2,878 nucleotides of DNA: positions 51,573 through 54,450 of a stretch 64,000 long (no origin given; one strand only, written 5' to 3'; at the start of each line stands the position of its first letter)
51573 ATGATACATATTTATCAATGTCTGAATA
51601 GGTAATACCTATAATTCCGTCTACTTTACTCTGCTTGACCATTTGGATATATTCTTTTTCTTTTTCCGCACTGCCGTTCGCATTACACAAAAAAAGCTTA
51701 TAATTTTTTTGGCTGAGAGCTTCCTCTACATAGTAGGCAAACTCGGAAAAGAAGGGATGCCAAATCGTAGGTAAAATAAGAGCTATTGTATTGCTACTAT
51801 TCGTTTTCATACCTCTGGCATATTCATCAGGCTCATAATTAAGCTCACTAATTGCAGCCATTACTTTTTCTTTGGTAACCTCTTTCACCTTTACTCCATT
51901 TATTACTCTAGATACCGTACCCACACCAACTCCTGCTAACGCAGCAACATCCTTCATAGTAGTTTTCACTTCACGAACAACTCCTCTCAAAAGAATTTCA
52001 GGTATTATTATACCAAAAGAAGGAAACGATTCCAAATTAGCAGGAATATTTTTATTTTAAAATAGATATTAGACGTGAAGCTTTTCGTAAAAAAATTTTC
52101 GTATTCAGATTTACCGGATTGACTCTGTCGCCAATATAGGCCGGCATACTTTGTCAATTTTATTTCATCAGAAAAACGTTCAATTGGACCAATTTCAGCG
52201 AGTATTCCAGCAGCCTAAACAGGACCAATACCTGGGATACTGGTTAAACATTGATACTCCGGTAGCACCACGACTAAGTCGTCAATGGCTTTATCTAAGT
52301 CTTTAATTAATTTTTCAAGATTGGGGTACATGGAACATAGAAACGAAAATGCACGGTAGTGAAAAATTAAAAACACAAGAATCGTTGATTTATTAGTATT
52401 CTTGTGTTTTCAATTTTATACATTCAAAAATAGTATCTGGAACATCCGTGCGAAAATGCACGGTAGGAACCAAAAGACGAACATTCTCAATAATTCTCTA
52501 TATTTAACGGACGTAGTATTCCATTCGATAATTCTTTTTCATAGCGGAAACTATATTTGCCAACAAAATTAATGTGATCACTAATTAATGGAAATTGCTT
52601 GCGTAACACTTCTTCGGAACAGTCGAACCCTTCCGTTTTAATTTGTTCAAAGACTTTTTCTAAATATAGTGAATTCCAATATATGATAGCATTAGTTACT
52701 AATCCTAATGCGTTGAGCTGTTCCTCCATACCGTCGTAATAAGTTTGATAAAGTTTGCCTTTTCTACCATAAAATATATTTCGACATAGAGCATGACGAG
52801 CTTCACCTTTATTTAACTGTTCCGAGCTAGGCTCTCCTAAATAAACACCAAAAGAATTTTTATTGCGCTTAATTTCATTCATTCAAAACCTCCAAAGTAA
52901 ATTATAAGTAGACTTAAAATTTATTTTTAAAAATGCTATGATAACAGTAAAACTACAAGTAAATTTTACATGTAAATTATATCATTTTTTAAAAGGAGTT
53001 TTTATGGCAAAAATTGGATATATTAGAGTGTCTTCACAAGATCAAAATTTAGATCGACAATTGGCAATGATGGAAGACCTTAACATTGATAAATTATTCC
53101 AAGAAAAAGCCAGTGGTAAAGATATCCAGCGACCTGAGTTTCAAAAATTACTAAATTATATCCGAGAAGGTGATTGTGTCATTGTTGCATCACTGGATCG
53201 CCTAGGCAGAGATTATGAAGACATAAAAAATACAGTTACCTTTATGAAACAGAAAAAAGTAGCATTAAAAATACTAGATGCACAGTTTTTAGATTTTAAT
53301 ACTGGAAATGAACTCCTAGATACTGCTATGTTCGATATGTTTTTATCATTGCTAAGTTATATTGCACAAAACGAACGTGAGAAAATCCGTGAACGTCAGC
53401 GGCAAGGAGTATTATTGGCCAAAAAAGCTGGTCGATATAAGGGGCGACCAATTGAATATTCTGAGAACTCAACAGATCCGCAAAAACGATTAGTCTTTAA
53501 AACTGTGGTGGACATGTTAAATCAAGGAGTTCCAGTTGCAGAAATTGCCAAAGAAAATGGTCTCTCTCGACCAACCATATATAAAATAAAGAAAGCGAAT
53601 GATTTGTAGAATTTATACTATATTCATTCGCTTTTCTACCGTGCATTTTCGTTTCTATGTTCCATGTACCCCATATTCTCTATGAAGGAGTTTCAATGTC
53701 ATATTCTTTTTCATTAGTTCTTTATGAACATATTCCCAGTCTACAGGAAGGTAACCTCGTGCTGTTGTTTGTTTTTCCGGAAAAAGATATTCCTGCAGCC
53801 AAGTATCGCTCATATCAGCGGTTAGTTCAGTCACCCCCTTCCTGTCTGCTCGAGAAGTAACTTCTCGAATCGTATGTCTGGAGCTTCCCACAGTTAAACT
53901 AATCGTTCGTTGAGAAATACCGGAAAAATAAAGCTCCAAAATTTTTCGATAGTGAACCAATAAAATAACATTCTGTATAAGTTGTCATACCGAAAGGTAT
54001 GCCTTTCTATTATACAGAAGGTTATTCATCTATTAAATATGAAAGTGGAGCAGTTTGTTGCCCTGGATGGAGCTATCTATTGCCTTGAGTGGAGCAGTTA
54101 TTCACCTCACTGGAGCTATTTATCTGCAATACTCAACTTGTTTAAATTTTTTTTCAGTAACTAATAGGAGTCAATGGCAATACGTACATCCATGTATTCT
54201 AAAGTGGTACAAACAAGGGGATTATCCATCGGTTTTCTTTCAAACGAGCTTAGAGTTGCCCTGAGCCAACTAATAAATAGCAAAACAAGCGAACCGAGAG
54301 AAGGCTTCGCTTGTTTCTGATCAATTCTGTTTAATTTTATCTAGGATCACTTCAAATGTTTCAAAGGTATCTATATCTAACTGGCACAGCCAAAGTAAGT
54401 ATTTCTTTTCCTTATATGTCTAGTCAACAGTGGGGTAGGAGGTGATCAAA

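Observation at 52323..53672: Miniature Tn3-family derivative (GGGG-terminal 37/38-bp repeats, tnpA reduced to its last 131 codons, intact resolvase) plus a second, IS-truncated copy of its tnpR-repeat end at 17216..17814; the repeat also cuts an IS21 istA and a small zinc-ribbon ORF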

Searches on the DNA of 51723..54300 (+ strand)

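Call 7: search_dna_similar(query=window:52323-53672:+, collection=plasmids, mode=near, max_rows=30)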
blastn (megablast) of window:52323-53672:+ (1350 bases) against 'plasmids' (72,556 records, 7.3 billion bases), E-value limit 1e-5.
Records with a match: 477; places in all: 1230; records where one place covers at least 80% of the query: 85.
Best place of each record, by identity: >=99% 126; 95-99% 8; 90-95% 82; 80-90% 125; 60-80% 136.
By first word of the organism name: Enterococcus 471; Staphylococcus 4; Lactococcus 2.
By predicted mobility (MOB-suite, as given by PLSDB): mobilizable 188; conjugative 149; non-mobilizable 140.
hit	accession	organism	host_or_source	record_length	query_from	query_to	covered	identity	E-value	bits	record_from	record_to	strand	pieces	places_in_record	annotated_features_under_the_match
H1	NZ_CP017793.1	Enterococcus faecium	Homo sapiens,Peritoneal fluid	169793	1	1350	100%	100.0%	0e+0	2494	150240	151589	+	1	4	recombinase family protein | hypothetical protein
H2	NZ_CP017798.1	Enterococcus faecium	Homo sapiens,Peritoneal fluid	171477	1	1350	100%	100.0%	0e+0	2494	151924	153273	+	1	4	recombinase family protein | hypothetical protein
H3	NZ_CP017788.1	Enterococcus faecium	Homo sapiens,wound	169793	1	1350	100%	100.0%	0e+0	2494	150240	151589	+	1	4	recombinase family protein | hypothetical protein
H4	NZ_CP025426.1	Enterococcus faecium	WGS,fodder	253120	1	1350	100%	100.0%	0e+0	2494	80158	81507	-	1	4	recombinase family protein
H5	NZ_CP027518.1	Enterococcus faecium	Homo sapiens,blood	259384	1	1350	100%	100.0%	0e+0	2494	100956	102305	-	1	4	recombinase family protein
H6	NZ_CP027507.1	Enterococcus faecium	Homo sapiens,not_blood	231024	1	1350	100%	100.0%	0e+0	2494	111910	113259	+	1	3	recombinase family protein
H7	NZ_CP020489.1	Enterococcus faecium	Homo sapiens,human,urine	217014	1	1350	100%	100.0%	0e+0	2494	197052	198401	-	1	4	recombinase family protein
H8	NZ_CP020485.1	Enterococcus faecium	Homo sapiens,human,urine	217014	1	1350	100%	100.0%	0e+0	2494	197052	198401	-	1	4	recombinase family protein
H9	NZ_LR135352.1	Enterococcus faecium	-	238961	1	1350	100%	100.0%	0e+0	2494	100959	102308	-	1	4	recombinase family protein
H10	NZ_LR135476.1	Enterococcus faecium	-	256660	1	1350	100%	100.0%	0e+0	2494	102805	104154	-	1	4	recombinase family protein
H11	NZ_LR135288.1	Enterococcus faecium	-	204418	1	1350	100%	100.0%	0e+0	2494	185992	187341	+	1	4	recombinase family protein | hypothetical protein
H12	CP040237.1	Enterococcus faecium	Homo sapiens,Pus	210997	1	1350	100%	100.0%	0e+0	2494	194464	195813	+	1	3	recombinase family protein | hypothetical protein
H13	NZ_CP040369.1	Enterococcus faecium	Homo sapiens,Pus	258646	1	1350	100%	100.0%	0e+0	2494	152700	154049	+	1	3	recombinase family protein | transposase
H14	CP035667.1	Enterococcus faecium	Homo sapiens,isolate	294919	1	1350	100%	100.0%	0e+0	2494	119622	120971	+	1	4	recombinase family protein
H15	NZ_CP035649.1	Enterococcus faecium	Homo sapiens,isolate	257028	1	1350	100%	100.0%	0e+0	2494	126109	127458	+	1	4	recombinase family protein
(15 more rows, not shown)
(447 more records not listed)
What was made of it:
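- The unit is 100% identical across many plasmids (call 7).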

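Call 9: get_annotated_region(hit=H1, flank=6000)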
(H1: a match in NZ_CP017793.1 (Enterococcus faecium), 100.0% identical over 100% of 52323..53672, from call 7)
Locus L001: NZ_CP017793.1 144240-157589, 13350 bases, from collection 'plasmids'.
description: Enterococcus faecium strain E240 plasmid unnamed1, complete sequence
organism: Enterococcus faecium (NCBI taxid 1352)
taxonomy: Bacteria; Bacillota; Bacilli; Lactobacillales; Enterococcaceae; Enterococcus; Enterococcus faecium
host: -; source: Homo sapiens,Peritoneal fluid; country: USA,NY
typing (MOB-suite, as given by PLSDB): non-mobilizable; replicon rep_cluster_893,rep_cluster_943
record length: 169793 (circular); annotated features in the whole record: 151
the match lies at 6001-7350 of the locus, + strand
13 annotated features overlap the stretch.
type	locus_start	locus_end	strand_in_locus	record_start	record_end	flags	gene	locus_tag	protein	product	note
CDS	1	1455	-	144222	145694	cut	-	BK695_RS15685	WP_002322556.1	glycoside hydrolase family 32 protein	-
CDS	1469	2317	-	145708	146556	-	-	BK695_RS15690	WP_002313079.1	carbohydrate ABC transporter permease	GO:0008643 - carbohydrate transport [Evidence IEA]; GO:0055085 - transmembrane transport [Evidence IEA]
CDS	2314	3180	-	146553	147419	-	-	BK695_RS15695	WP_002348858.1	sugar ABC transporter permease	-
CDS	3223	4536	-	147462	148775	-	-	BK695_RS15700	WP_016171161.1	sugar ABC transporter substrate-binding protein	-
CDS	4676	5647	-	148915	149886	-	-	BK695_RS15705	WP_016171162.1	LacI family DNA-binding transcriptional regulator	-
CDS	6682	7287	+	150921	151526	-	-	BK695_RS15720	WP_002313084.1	recombinase family protein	GO:0006310 - DNA recombination [Evidence IEA]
CDS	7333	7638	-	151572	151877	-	-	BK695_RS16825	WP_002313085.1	hypothetical protein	-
CDS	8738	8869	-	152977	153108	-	-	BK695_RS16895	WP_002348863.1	hypothetical protein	-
CDS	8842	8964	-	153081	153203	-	-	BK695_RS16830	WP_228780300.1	hypothetical protein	-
CDS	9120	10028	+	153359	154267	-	-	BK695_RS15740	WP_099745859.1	IS982-like element ISEfm1 family transposase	GO:0006313 - DNA transposition [Evidence IEA]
CDS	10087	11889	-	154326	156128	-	-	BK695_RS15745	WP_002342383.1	exonuclease domain-containing protein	-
CDS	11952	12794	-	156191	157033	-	-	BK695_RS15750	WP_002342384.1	hypothetical protein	-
CDS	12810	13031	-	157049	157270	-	-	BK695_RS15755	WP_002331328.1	helix-turn-helix transcriptional regulator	-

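Call 25: search_dna_similar(query=window:51723-54272:+, collection=plasmids, mode=near, max_rows=60, rows=spread)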
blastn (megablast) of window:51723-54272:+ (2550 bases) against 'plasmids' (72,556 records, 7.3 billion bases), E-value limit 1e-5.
Records with a match: 481; places in all: 1155; records where one place covers at least 80% of the query: 86.
Best place of each record, by identity: >=99% 104; 95-99% 34; 90-95% 77; 80-90% 130; 60-80% 136.
By first word of the organism name: Enterococcus 475; Staphylococcus 4; Lactococcus 2.
By predicted mobility (MOB-suite, as given by PLSDB): mobilizable 188; conjugative 151; non-mobilizable 142.
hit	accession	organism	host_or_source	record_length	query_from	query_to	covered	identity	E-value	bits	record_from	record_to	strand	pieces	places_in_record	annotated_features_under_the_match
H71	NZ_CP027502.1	Enterococcus faecium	Homo sapiens,blood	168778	1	2550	100%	100.0%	0e+0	4727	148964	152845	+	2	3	IS256-like element IS256 family transposase | recombinase family protein | transposase | hypothetical protein | LacI family DNA-binding transcriptional regulator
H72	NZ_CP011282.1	Enterococcus faecium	single cell culture,blood of a ...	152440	1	2550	100%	100.0%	0e+0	4710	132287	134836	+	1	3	recombinase family protein | hypothetical protein | LacI family DNA-binding transcriptional regulator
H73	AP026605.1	Enterococcus faecium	Homo sapiens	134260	1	2550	100%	100.0%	0e+0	4710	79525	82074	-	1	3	transposase | hypothetical protein (x2) | scrR_2: LacI family transcriptional regulator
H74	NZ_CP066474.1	Enterococcus faecium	Homo sapiens,cell culture,rectal swab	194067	1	2550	100%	100.0%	0e+0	4710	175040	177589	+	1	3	recombinase family protein | hypothetical protein | LacI family DNA-binding transcriptional regulator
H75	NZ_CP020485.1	Enterococcus faecium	Homo sapiens,human,urine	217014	1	2550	100%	100.0%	0e+0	4704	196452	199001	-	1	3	recombinase family protein | LacI family DNA-binding transcriptional regulator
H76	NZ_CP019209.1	Enterococcus faecium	Homo sapiens,Rectal swab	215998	1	2550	100%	100.0%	0e+0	4704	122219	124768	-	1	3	recombinase family protein | LacI family DNA-binding transcriptional regulator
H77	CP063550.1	Enterococcus faecium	Homo sapiens,rectal swab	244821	1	2550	100%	100.0%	0e+0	4704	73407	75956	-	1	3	recombinase family protein | LacI family DNA-binding transcriptional regulator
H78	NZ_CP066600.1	Enterococcus faecium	Homo sapiens,cell culture,rectal swab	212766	1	2550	100%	100.0%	0e+0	4704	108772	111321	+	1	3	recombinase family protein | LacI family DNA-binding transcriptional regulator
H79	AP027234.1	Enterococcus faecium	Homo sapiens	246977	1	2550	100%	100.0%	0e+0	4704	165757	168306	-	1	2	transposase | hypothetical protein (x2) | scrR_1: LacI family transcriptional regulator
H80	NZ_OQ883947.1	Enterococcus faecium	-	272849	1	2550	100%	100.0%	0e+0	4704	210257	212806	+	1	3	recombinase family protein | LacI family DNA-binding transcriptional regulator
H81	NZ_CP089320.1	Enterococcus faecium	Homo sapiens,blood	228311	1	2550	100%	99.2%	0e+0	4614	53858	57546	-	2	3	IS630 family transposase | hypothetical protein | LacI family DNA-binding transcriptional regulator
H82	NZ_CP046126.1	Enterococcus casseliflavus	Homo sapiens,blood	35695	1090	1950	34%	91.2%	0e+0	1170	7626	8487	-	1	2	recombinase family protein | Tn3 family transposase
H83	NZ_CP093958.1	Enterococcus faecalis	Homo sapiens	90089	1090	1955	34%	90.0%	0e+0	1120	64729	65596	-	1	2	recombinase family protein | Tn3 family transposase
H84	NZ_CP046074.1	Enterococcus faecium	Homo sapiens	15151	1090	1954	34%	89.9%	0e+0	1112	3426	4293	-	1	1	recombinase family protein | DUF4158 domain-containing protein | ABC transporter substrate-binding protein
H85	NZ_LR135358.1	Enterococcus faecium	-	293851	1090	1954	34%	89.9%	0e+0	1112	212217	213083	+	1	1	recombinase family protein | hypothetical protein (x2)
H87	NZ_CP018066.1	Enterococcus faecium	Homo sapiens,blood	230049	1090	1954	34%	89.9%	0e+0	1112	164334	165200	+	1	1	recombinase family protein | Tn3 family transposase | hypothetical protein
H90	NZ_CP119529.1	Enterococcus faecalis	Homo sapiens,Urine specimen from a ...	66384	1090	1954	34%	89.9%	0e+0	1112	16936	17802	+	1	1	recombinase family protein | Tn3 family transposase | hypothetical protein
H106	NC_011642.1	Enterococcus faecalis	-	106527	1086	1950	34%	78.6%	3e-156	560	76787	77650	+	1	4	recombinase family protein | Tn3 family transposase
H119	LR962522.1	Enterococcus faecalis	-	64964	587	1100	20%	96.9%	0e+0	861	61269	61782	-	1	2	record has no annotation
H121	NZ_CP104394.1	Enterococcus raffinosus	fermented food (Meju)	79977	598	1053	18%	95.6%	0e+0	732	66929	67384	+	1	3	none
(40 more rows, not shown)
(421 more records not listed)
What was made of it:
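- Both sublineages persist (calls 25 H81, 76, 77).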

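Call 27: get_annotated_region(hit=H119, flank=5000)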
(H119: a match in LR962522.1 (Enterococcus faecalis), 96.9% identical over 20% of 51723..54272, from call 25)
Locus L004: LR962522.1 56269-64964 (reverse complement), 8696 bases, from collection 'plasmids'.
description: Enterococcus faecalis isolate 28099_2#292 genome assembly, plasmid: 2
organism: Enterococcus faecalis (NCBI taxid 1351)
taxonomy: Bacteria; Bacillota; Bacilli; Lactobacillales; Enterococcaceae; Enterococcus; Enterococcus faecalis
host: -; source: -; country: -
typing (MOB-suite, as given by PLSDB): mobilizable; replicon rep_cluster_1027; relaxase MOBP
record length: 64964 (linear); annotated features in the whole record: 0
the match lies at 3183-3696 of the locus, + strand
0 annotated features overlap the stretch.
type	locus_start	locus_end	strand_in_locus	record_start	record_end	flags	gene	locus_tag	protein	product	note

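Call 35: search_dna_similar(query=window:53673-54300:+, collection=plasmids, mode=distant, max_rows=25, rows=spread)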
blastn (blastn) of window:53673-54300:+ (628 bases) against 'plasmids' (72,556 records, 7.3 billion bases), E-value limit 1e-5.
Records with a match: 95; places in all: 95; records where one place covers at least 80% of the query: 86.
Best place of each record, by identity: >=99% 87; 90-95% 1; 60-80% 7.
By first word of the organism name: Enterococcus 95.
By predicted mobility (MOB-suite, as given by PLSDB): conjugative 55; non-mobilizable 32; mobilizable 8.
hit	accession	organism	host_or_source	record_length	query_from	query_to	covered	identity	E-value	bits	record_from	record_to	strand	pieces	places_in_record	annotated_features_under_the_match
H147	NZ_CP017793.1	Enterococcus faecium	Homo sapiens,Peritoneal fluid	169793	1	628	100%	100.0%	0e+0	1133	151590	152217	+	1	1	hypothetical protein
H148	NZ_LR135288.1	Enterococcus faecium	-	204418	1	628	100%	100.0%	0e+0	1133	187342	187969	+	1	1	hypothetical protein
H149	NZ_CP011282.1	Enterococcus faecium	single cell culture,blood of a ...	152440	1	628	100%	100.0%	0e+0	1133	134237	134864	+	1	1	hypothetical protein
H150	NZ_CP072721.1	Enterococcus faecium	Homo sapiens,blood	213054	1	628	100%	100.0%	0e+0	1133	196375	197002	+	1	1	hypothetical protein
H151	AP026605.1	Enterococcus faecium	Homo sapiens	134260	1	628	100%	100.0%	0e+0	1133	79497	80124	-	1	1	hypothetical protein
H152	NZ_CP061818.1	Enterococcus faecium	Homo sapiens,blood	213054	1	628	100%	100.0%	0e+0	1133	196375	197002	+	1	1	hypothetical protein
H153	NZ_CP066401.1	Enterococcus faecium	Homo sapiens,cell culture,rectal swab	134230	1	628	100%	100.0%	0e+0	1133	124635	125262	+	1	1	hypothetical protein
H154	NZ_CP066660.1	Enterococcus faecium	Homo sapiens,cell culture,rectal swab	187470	1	628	100%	100.0%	0e+0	1133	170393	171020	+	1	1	hypothetical protein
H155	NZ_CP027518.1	Enterococcus faecium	Homo sapiens,blood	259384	1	628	100%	99.8%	0e+0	1129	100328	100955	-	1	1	none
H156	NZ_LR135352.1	Enterococcus faecium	-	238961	1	628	100%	99.8%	0e+0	1129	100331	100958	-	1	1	none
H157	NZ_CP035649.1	Enterococcus faecium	Homo sapiens,isolate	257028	1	628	100%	99.8%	0e+0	1129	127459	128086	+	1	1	none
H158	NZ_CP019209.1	Enterococcus faecium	Homo sapiens,Rectal swab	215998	1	628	100%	99.8%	0e+0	1129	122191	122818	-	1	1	none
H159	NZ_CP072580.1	Enterococcus faecium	Homo sapiens,blood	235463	1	628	100%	99.8%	0e+0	1129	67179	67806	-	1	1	none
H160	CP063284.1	Enterococcus faecium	Homo sapiens,rectal swab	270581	1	628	100%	99.8%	0e+0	1129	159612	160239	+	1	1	none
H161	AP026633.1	Enterococcus faecium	Homo sapiens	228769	1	628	100%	99.8%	0e+0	1129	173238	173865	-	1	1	none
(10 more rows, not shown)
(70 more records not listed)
